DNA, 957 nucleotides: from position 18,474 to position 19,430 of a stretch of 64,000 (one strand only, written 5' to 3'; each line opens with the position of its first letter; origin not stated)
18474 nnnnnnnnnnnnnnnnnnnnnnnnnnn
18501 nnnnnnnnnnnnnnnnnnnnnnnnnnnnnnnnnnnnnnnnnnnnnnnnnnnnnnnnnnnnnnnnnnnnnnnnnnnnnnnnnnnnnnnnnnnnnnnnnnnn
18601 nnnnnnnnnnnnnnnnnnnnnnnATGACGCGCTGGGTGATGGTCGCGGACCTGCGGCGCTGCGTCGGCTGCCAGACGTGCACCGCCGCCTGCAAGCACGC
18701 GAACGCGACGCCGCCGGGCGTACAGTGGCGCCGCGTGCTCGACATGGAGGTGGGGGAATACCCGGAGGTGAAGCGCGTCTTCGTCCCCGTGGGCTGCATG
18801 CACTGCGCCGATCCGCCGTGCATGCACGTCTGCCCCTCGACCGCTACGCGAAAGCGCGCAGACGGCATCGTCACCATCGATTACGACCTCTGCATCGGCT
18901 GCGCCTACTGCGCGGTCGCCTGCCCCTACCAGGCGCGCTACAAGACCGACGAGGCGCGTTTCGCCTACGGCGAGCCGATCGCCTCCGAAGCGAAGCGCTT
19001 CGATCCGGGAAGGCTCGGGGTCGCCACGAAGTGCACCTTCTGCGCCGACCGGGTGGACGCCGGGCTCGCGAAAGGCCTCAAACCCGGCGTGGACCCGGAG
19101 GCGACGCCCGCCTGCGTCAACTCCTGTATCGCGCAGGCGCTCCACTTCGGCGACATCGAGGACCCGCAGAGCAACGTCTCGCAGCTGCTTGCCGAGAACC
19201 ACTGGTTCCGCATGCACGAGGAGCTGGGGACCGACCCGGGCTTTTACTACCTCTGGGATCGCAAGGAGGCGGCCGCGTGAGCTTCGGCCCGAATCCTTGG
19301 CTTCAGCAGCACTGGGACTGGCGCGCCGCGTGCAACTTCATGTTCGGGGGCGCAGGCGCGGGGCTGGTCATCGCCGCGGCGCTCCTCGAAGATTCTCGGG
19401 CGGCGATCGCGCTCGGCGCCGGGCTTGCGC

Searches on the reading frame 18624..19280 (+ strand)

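Call 24: search_protein_families(library=pfam, proteins=[window:18624-19280:+], max_evalue=0.001)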
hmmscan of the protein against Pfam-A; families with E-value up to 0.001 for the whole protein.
window:18624-19280:+ (218 aa): 12 families
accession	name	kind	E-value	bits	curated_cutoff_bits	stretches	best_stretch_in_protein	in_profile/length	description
PF13247.11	Fer4_11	-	7.3e-17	61.8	26.2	1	51-111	3-65/100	4Fe-4S dicluster domain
PF12838.12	Fer4_7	-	2.4e-11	44.4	27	2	12-74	1-52/52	4Fe-4S dicluster domain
PF13187.11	Fer4_9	-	1.3e-10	41.5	27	2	90-171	2-50/52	4Fe-4S dicluster domain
PF13237.11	Fer4_10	-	3.6e-09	36.8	25.5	1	54-101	5-53/53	4Fe-4S dicluster domain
PF12797.12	Fer4_2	-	1.6e-08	34.4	24.5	2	82-102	2-22/22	4Fe-4S binding domain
PF12837.12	Fer4_6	-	9.7e-08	32.1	25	1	82-104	1-23/24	4Fe-4S binding domain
PF00037.32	Fer4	-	1.2e-07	31.6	21.1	1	83-105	1-23/24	4Fe-4S binding domain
PF13183.11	Fer4_8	-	6.7e-07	30.2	27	1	88-140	3-57/68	4Fe-4S dicluster domain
PF13534.11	Fer4_17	-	1.8e-06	28.8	22.2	0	90-140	2-49/61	4Fe-4S dicluster domain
PF25160.1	LdpA_Fe-S-bd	-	6.7e-05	23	27.6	1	63-103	6-41/49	LdpA Fe-S cluster-binding domain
PF14697.11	Fer4_21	-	0.00067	20.2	35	1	58-102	8-53/59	4Fe-4S dicluster domain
PF13484.11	Fer4_16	-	0.00091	20.4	30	0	90-122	2-36/66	4Fe-4S double cluster binding domain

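Call 45: search_protein_families(library=ncbifam, proteins=[window:18624-19280:+], max_evalue=0.00001)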
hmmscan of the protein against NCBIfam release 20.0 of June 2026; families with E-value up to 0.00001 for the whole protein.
window:18624-19280:+ (218 aa): 26 families (the best 25 are shown)
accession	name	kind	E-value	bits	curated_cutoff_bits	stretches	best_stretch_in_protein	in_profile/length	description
NF045797.1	DsrO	equivalog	5.4e-50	170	200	1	2-210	42-234/235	sulfate reduction electron transfer complex DsrMKJOP subunit DsrO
NF011569.0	PRK14993.1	equivalog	2.8e-44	151.4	416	1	2-210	42-222/244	tetrathionate reductase subunit TtrB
TIGR03149.1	cyt_nit_nrfC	equivalog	2.7e-43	147.9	377.6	1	2-210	37-216/225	cytochrome c nitrite reductase Fe-S protein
NF041782.1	mnquin_red_QrcC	equivalog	1e-41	143.2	400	1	4-213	1-228/239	menaquinone reductase iron-sulfur cluster-binding subunit QrcC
NF041715.1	arsenate_red_ArrB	equivalog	1.4e-41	142.6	450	2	4-104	3-103/233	arsenate respiratory reductase iron-sulfur subunit ArrB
TIGR02951.1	DMSO_dmsB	equivalog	4.8e-35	121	214.1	1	8-109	6-117/161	DMSO/selenate family reductase complex B subunit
NF038355.1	FDH3_beta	equivalog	1.3e-29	103.5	240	1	6-180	5-166/180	formate dehydrogenase FDH3 subunit beta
TIGR03478.1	DMSO_red_II_bet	subfamily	3e-28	98.7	480.7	3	40-107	113-181/321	DMSO reductase family type II enzyme, iron-sulfur subunit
NF008134.0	PRK10882.1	equivalog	1.3e-22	80.3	263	1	52-190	107-220/329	hydrogenase 2 operon protein HybA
TIGR01582.1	FDH-beta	equivalog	1.8e-20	73.2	334.7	1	7-190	25-194/283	formate dehydrogenase subunit beta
NF042979.1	EthbenzDh_ebdB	equivalog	1.8e-20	73.1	740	1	42-210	137-275/354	ethylbenzene dehydrogenase subunit beta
NF045715.1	sulf_resp_HmcB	equivalog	6.3e-19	68.2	420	1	7-180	40-200/307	sulfate respiration complex iron-sulfur protein HmcB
NF009408.0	PRK12769.1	equivalog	2e-14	52.7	1003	1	3-175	3-144/659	formate-dependent uric acid utilization protein AegA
TIGR01660.1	narH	equivalog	4.2e-13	48.5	524.05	1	43-106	168-232/492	nitrate reductase subunit beta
NF007658.0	PRK10330.1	equivalog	5.7e-12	45.5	260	1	2-143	2-137/181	electron transport protein HydN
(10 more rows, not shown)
